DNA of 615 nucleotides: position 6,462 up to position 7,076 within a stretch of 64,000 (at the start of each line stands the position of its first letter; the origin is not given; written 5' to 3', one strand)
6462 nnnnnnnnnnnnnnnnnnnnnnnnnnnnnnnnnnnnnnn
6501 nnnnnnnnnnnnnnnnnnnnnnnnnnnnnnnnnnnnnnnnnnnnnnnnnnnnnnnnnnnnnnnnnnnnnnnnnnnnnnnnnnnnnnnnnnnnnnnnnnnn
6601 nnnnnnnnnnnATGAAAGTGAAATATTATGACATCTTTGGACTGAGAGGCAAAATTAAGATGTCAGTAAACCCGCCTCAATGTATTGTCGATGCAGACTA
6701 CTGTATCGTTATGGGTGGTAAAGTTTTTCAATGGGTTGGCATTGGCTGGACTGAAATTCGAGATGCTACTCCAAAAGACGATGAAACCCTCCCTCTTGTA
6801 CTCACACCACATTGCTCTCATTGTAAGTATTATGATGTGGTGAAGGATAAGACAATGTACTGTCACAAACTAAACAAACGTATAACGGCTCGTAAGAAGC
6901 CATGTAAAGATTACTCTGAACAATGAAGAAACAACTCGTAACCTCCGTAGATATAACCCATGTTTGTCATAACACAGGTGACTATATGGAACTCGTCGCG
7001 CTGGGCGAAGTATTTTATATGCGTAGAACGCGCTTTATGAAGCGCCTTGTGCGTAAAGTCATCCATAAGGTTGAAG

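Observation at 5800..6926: Short radical SAM/SPASM-like enzyme translationally coupled to a Cys/His-rich 104-aa protein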

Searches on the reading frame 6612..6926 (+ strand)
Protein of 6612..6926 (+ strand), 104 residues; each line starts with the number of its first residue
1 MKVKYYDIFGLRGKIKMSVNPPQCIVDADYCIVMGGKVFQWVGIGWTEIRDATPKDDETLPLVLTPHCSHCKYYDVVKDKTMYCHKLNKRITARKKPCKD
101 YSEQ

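Call 3: search_protein_families(library=pfam, proteins=[window:6612-6926:+], max_evalue=1)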
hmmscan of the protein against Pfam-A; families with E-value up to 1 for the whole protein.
window:6612-6926:+ (104 aa): 0 families

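Call 4: search_protein_families(library=ncbifam, proteins=[window:6612-6926:+], max_evalue=1)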
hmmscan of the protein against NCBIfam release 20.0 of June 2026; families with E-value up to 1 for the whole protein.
window:6612-6926:+ (104 aa): 0 families

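Call 5: search_protein_families(library=phrogs, proteins=[window:6612-6926:+], max_evalue=0.01)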
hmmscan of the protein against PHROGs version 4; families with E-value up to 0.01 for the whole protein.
window:6612-6926:+ (104 aa): 0 families

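Call 10: search_dna_similar(query=window:6612-6926:+, collection=phages, mode=protein, max_rows=30, max_evalue=0.01)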
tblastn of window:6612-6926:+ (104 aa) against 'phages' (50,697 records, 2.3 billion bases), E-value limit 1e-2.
Records with a match: 3; places in all: 3; records where one place covers at least 80% of the query: 0.
Best place of each record, by identity: 60-80% 1; <60% 2.
By first word of the organism name: Parabacteroides 2; Bacteroides 1.
By host as written in the record: Parabacteroides faecis DA672 2; Bacteroides caecimuris 1.
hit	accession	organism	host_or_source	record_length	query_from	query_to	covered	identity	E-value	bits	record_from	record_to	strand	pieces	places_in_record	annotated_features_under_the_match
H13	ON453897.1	Bacteroides phage Versailles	Bacteroides caecimuris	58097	67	101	34%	63.9%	4e-4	43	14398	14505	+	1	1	hypothetical protein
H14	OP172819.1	Parabacteroides phage PF672P1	Parabacteroides faecis DA672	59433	15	64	48%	36.0%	8e-4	42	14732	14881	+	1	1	hypothetical protein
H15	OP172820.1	Parabacteroides phage PF672P2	Parabacteroides faecis DA672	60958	15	64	48%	36.0%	8e-4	42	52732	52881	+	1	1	hypothetical protein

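Call 13: get_annotated_region(hit=H13, flank=4000)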
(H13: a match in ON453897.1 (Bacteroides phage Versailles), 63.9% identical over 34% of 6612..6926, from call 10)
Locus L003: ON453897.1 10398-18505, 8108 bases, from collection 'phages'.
description: Bacteroides phage Versailles, complete genome.
organism: Bacteroides phage Versailles (NCBI taxid 2951969)
taxonomy: Viruses
host: Bacteroides caecimuris; source: feces; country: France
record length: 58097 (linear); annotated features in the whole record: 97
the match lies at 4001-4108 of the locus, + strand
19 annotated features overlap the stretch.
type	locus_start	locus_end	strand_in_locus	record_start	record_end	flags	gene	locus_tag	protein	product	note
CDS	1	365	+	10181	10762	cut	-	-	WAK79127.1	tail protein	rasttk_feature_creation_tool=/opt/patric-common/ runtime/bin/phanotate version 1.5.0; HHpred against PHROGS v3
CDS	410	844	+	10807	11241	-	-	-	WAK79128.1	hypothetical protein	rasttk_feature_creation_tool=/opt/patric-common/ runtime/bin/phanotate version 1.5.0; ...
CDS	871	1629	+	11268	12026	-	-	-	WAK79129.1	hypothetical protein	rasttk_feature_creation_tool=/opt/patric-common/ runtime/bin/phanotate version 1.5.0; ...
CDS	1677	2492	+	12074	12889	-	-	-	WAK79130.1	replisome organizer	rasttk_feature_creation_tool=/opt/patric-common/ runtime/bin/phanotate version 1.5.0; HHpred against PHROGS v3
CDS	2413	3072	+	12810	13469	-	-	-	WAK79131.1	DnaC-like helicase loader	rasttk_feature_creation_tool=/opt/patric-common/ runtime/bin/phanotate version 1.5.0; HHpred against PHROGS v3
CDS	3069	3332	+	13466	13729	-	-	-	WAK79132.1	hypothetical protein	rasttk_feature_creation_tool=/opt/patric-common/ runtime/bin/phanotate version 1.5.0; ...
CDS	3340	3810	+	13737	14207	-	-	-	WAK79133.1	hypothetical protein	rasttk_feature_creation_tool=/opt/patric-common/ runtime/bin/phanotate version 1.5.0; ...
CDS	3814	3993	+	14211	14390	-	-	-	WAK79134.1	hypothetical protein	rasttk_feature_creation_tool=/opt/patric-common/ runtime/bin/phanotate version 1.5.0; ...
CDS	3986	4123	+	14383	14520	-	-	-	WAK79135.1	hypothetical protein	rasttk_feature_creation_tool=/opt/patric-common/ runtime/bin/phanotate version 1.5.0; ...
CDS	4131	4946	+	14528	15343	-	-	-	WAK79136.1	ParB-like partition protein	rasttk_feature_creation_tool=/opt/patric-common/ runtime/bin/phanotate version 1.5.0; HHpred against PHROGS v3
CDS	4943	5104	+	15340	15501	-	-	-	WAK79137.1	hypothetical protein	rasttk_feature_creation_tool=/opt/patric-common/ runtime/bin/phanotate version 1.5.0; ...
CDS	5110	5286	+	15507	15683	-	-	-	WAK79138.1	hypothetical protein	rasttk_feature_creation_tool=/opt/patric-common/ runtime/bin/phanotate version 1.5.0; ...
CDS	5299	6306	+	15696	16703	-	-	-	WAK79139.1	radical SAM domain-containing protein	rasttk_feature_creation_tool=/opt/patric-common/ runtime/bin/phanotate version 1.5.0; HHpred against PHROGS v3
CDS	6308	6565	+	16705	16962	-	-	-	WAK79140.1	hypothetical protein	rasttk_feature_creation_tool=/opt/patric-common/ runtime/bin/phanotate version 1.5.0; ...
CDS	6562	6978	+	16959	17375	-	-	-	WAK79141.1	hypothetical protein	rasttk_feature_creation_tool=/opt/patric-common/ runtime/bin/phanotate version 1.5.0; ...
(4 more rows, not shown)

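Call 36: find_homologous_proteins(query=window:6612-6926:+, max_evalue=0.01)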
Query window:6612-6926:+ (104 aa): 32 proteins with E <= 0.01 among 32 candidates.
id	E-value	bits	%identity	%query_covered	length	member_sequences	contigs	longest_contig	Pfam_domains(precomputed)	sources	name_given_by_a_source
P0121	2.3e-62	226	89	100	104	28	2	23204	-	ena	-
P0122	1.1e-59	217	89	100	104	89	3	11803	-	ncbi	-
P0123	4.6e-58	212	87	100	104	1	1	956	-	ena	-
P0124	1.9e-57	210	85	100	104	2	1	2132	-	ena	-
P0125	7.4e-56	205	85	100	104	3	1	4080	-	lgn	-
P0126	4.6e-53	196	79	100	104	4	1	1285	-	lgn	-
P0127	9.3e-52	191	76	100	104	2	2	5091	-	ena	-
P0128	1.6e-51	191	83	100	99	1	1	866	-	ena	-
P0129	3.5e-51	190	78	100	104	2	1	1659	-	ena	-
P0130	6.0e-47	176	70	97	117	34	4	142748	-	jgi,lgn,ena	-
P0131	1.5e-45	172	68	100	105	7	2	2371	-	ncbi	-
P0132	2.1e-45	171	73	100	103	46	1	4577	-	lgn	-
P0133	4.1e-45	170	73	100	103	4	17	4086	-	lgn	-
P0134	1.0e-44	169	66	100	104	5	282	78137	-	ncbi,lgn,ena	-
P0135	9.1e-44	166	72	87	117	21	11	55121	-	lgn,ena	-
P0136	9.4e-43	162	66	100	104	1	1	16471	-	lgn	-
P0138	7.4e-40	153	63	100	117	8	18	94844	-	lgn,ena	-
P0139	2.7e-39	151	67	87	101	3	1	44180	-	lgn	-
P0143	1.8e-37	145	62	100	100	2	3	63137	-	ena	-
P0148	6.7e-35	137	62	87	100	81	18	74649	-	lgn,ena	-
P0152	2.6e-17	81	60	48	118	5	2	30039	-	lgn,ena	-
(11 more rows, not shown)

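Call 40: find_encoding_contigs(protein=P0148, flank=4000, max_places=2)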
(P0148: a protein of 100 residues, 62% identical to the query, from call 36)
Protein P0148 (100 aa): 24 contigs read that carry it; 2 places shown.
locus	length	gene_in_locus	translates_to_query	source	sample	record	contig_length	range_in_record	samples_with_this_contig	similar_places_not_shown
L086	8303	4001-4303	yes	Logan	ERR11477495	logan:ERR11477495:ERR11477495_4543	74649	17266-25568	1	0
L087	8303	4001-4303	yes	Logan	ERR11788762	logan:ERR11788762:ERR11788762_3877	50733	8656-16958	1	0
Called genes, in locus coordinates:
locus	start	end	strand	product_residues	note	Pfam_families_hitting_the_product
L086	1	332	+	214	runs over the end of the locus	-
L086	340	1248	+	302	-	PF19808:DUF6291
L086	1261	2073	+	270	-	-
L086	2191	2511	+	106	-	-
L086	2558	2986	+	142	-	-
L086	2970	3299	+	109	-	-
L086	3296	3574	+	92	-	-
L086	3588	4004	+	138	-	-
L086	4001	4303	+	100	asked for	-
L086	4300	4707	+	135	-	-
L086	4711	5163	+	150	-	-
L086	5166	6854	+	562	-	PF00145:DNA_methylase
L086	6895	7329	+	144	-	PF14902:DUF4494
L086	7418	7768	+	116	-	PF03819:MazG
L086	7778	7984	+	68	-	-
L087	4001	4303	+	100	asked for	-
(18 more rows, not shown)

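Call 41: find_encoding_contigs(protein=P0138, flank=4000, max_places=2)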
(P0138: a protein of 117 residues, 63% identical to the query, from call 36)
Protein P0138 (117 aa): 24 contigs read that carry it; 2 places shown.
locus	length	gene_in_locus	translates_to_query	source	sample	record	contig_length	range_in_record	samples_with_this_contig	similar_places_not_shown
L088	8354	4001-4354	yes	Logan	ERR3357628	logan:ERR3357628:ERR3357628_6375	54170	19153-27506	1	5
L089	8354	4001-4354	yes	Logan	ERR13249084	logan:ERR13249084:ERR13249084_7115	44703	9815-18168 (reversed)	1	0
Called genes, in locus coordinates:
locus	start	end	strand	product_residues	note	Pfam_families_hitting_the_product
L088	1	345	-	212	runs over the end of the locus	-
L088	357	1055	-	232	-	-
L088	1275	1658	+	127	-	-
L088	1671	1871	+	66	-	-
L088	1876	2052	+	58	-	-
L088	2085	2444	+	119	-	-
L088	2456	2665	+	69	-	-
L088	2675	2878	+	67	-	-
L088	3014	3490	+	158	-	PF09643:YopX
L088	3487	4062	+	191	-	-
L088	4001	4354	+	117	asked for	-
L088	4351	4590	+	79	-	-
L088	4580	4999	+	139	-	-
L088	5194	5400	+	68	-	-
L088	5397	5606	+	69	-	-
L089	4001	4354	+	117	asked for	-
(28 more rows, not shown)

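Call 42: find_encoding_contigs(protein=P0152, flank=4000, max_places=2)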
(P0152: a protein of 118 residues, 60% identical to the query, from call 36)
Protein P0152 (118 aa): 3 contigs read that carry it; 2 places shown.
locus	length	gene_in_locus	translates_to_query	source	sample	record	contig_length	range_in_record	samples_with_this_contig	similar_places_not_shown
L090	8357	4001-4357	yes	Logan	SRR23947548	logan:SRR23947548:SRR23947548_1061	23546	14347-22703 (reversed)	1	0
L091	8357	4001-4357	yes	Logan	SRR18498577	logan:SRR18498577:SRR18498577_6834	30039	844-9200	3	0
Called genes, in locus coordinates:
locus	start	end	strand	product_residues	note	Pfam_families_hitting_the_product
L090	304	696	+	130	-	-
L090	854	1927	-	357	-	-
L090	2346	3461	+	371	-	PF00712:DNA_pol3_beta, PF02767:DNA_pol3_beta_2, PF02768:DNA_pol3_beta_3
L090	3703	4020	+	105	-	-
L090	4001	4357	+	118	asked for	-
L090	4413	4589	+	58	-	-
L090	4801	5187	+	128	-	-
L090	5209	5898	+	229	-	-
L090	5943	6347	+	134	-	-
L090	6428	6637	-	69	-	PF10771:DUF2582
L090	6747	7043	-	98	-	-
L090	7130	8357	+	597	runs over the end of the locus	PF18799:LPD5 (faint), PF18796:LPD1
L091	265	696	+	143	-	-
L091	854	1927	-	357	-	-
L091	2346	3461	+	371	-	PF00712:DNA_pol3_beta, PF02767:DNA_pol3_beta_2, PF02768:DNA_pol3_beta_3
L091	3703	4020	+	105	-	-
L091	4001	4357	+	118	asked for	-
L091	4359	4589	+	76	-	-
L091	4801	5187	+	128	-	-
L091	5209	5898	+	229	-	-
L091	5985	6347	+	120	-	PF22751:DUF488-N3a (faint)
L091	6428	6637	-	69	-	PF10771:DUF2582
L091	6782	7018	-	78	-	-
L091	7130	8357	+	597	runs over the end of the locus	PF18799:LPD5 (faint), PF18796:LPD1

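Call 59: search_protein_families(library=padloc, proteins=[window:6612-6926:+], max_evalue=0.01)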
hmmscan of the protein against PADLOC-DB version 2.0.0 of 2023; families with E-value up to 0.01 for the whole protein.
window:6612-6926:+ (104 aa): 0 families

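Call 68: predict_structure(alignment_id=A3)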
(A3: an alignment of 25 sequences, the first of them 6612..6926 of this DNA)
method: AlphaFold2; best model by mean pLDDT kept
length: 104 residues; sequences in the alignment: 25
mean_pLDDT: 82.4   pTM: 0.61
mean pLDDT of the five models: 82.4, 74.8, 74.0, 70.8, 70.7
residues with pLDDT >= 90: 25; 70-90: 67; 50-70: 12; < 50: 0
segments of 3 or more residues with pLDDT < 50: none
pLDDT, mean of each block of 10 residues (from residue 1): 79 64 88 92 90 92 80 82 86 74 76
secondary structure, 60 per line:
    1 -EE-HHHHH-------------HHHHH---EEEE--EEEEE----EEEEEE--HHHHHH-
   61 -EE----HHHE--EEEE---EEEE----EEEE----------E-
elements in order: H5-9 H23-27 E31-34 E37-41 E46-51 H54-59 E74-77 E81-84 E89-92

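Call 74: find_encoding_contigs(protein=P0139, flank=3000, max_places=1)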
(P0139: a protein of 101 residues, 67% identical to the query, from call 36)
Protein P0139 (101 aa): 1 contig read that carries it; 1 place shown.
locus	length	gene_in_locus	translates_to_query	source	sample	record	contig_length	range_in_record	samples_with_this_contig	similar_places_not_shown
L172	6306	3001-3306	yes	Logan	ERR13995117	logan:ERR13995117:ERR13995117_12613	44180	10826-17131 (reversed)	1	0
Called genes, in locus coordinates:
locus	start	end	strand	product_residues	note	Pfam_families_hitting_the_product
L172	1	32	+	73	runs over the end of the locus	-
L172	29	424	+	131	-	-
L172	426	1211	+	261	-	PF04055:Radical_SAM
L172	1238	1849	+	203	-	-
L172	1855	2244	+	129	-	-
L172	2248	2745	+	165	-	-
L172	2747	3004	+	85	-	-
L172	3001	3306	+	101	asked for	-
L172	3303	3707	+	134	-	-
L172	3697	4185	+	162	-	-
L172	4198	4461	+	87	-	-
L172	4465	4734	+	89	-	-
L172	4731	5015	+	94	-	PF24043:DUF7352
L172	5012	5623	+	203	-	PF01467:CTP_transf_like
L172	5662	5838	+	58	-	-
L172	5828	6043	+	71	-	-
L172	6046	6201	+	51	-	-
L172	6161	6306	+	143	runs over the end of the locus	-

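Call 75: find_encoding_contigs(protein=P0136, flank=3000, max_places=1)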
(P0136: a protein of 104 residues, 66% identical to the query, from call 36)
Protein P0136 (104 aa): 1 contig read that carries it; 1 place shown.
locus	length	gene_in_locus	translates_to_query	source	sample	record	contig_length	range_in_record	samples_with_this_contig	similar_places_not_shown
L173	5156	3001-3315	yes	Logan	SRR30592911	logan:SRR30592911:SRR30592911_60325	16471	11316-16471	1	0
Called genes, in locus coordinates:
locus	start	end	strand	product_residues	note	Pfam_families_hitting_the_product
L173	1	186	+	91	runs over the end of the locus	-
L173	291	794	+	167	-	-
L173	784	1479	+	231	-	-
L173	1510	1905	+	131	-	PF13456:RVT_3 (weak)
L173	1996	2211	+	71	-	-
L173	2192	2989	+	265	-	PF04055:Radical_SAM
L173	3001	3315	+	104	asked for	-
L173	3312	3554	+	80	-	-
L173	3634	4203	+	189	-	-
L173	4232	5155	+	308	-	?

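Call 76: find_encoding_contigs(protein=P0130, flank=3000, max_places=2)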
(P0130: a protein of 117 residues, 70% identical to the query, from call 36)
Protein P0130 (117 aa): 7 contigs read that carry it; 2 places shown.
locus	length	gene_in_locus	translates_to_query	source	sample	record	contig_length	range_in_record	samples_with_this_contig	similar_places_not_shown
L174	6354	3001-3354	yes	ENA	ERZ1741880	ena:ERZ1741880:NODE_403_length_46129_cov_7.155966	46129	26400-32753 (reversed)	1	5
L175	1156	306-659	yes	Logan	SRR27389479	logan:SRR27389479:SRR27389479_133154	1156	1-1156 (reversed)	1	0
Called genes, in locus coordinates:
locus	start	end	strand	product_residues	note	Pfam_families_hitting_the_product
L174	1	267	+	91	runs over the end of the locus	-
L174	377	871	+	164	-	-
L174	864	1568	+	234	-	-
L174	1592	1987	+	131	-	-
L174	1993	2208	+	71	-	-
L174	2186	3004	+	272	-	PF04055:Radical_SAM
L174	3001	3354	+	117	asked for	-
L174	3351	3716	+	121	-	-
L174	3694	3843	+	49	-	-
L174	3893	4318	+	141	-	-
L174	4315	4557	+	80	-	-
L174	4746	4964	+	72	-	-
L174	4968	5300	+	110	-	-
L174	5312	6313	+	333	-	-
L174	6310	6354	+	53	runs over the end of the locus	-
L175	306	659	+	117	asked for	-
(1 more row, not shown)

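Call 77: find_encoding_contigs(protein=P0143, flank=3000, max_places=2)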
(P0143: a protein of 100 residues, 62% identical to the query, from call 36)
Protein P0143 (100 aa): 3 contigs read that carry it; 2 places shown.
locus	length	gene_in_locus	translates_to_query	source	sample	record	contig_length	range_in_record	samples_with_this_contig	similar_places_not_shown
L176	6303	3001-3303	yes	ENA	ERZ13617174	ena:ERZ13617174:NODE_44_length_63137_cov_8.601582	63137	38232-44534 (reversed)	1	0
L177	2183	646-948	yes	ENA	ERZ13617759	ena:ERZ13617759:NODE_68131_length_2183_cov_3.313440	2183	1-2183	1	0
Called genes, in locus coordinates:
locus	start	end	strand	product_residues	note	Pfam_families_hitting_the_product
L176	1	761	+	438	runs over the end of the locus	PF14284:PcfJ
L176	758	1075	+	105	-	-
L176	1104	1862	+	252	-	PF09674:DUF2400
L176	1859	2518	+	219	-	PF01555:N6_N4_Mtase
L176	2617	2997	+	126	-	-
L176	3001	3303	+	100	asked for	-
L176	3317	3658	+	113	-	PF24746:DUF7694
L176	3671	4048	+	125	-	-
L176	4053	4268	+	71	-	-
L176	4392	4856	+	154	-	-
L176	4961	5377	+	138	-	PF00436:SSB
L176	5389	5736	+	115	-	-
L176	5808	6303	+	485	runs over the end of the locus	PF00474:SSF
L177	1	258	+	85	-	?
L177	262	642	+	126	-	-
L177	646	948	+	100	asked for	-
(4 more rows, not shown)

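Call 79: find_encoding_contigs(protein=P0148, flank=10000, max_places=1)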
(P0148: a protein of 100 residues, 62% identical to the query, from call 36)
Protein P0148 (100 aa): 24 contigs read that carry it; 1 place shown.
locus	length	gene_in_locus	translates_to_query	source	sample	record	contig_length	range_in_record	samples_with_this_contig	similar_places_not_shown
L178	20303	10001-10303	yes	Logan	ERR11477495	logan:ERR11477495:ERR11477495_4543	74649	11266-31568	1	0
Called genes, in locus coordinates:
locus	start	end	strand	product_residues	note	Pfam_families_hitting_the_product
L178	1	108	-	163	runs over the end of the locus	-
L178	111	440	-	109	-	-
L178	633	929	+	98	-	-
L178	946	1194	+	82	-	-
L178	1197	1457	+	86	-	-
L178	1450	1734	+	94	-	PF12728:HTH_17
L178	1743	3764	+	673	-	PF02463:SMC_N, PF04310:MukB (faint), PF13175:AAA_15, PF13476:AAA_23 (faint), PF13514:AAA_27 (weak), PF13555:AAA_29 (weak)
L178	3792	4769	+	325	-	PF03837:RecT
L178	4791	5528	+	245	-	PF23023:Anti-Pycsar_Apyc1 (faint), PF00753:Lactamase_B, PF12706:Lactamase_B_2 (weak)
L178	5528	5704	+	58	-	-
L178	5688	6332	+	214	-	-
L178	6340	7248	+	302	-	PF19808:DUF6291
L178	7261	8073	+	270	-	-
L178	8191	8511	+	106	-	-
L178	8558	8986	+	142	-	-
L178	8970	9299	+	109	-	-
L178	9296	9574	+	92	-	-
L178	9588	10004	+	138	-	-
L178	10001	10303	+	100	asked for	-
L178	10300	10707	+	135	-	-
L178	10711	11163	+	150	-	-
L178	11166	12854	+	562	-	PF00145:DNA_methylase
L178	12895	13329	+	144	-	PF14902:DUF4494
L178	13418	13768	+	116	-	PF03819:MazG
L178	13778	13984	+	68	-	-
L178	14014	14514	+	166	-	-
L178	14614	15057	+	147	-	PF00436:SSB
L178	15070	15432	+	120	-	PF08774:VRR_NUC (faint)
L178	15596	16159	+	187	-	PF02195:ParB_N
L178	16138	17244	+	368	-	PF00005:ABC_tran (faint), PF00583:Acetyltransf_1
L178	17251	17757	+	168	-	PF16677:GP3_package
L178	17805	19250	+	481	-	PF03237:Terminase_6N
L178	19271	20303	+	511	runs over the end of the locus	PF05133:SPP1_portal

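Call 80: find_encoding_contigs(protein=P0138, flank=10000, max_places=1)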
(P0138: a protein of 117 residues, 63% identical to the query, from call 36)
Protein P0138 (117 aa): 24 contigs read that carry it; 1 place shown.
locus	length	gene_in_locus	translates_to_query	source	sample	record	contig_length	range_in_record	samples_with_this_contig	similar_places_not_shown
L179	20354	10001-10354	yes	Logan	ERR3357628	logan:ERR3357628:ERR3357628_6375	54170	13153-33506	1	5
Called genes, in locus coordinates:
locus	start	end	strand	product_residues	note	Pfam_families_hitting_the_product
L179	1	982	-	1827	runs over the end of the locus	PF20155:TMP_3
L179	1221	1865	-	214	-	-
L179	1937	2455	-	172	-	-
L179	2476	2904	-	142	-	-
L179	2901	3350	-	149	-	-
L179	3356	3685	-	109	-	-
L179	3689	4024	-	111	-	PF20449:DUF6706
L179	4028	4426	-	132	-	-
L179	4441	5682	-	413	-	-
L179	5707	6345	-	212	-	-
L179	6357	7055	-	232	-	-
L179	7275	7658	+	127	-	-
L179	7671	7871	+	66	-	-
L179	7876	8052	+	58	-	-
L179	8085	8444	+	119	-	-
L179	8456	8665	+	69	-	-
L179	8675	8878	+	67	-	-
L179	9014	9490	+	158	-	PF09643:YopX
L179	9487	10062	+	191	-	-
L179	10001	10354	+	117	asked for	-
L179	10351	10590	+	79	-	-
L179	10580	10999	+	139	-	-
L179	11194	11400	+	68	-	-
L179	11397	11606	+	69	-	-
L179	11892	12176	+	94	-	-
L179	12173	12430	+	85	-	-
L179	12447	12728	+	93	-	-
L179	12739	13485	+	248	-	PF03747:ADP_ribosyl_GH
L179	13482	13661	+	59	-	-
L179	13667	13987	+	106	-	-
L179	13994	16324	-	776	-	PF03496:ADPrib_exo_Tox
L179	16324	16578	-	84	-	-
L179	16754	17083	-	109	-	PF20137:BubE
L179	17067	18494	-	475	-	PF05133:SPP1_portal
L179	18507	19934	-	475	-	PF04466:Terminase_3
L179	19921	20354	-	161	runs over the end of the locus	-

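Call 92: get_annotated_region(hit=H14, flank=4000)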
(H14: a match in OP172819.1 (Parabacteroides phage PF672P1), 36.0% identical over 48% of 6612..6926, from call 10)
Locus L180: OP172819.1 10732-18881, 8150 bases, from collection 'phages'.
description: Parabacteroides phage PF672P1, partial genome.
organism: Parabacteroides phage PF672P1 (NCBI taxid 2968684)
taxonomy: Viruses; Duplodnaviria; Heunggongvirae; Uroviricota; Caudoviricetes
host: Parabacteroides faecis DA672; source: municipal sewage; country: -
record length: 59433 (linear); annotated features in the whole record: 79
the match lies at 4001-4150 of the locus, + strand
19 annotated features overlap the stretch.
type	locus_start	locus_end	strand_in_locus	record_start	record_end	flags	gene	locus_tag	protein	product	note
CDS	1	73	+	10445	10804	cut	-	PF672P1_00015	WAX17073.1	hypothetical protein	-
CDS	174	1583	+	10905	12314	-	-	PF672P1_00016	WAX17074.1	hypothetical protein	-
CDS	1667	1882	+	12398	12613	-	-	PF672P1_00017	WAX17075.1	hypothetical protein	-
CDS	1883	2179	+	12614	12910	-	-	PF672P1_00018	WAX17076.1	hypothetical protein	-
CDS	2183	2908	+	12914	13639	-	-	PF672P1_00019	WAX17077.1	hypothetical protein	-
CDS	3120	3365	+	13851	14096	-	-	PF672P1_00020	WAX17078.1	hypothetical protein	-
CDS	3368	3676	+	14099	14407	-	-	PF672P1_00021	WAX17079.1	hypothetical protein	-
CDS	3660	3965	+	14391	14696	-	-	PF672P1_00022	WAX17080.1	hypothetical protein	-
CDS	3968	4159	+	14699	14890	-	-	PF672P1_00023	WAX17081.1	hypothetical protein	-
CDS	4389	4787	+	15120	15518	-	-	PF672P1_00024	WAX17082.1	hypothetical protein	-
CDS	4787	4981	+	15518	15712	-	-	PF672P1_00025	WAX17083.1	hypothetical protein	-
CDS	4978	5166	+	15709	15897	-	-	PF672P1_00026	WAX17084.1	hypothetical protein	-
CDS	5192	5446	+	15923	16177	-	-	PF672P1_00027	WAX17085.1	hypothetical protein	-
CDS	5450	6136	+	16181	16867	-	-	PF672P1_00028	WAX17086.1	hypothetical protein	-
CDS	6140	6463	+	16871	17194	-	-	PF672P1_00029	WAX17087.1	hypothetical protein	-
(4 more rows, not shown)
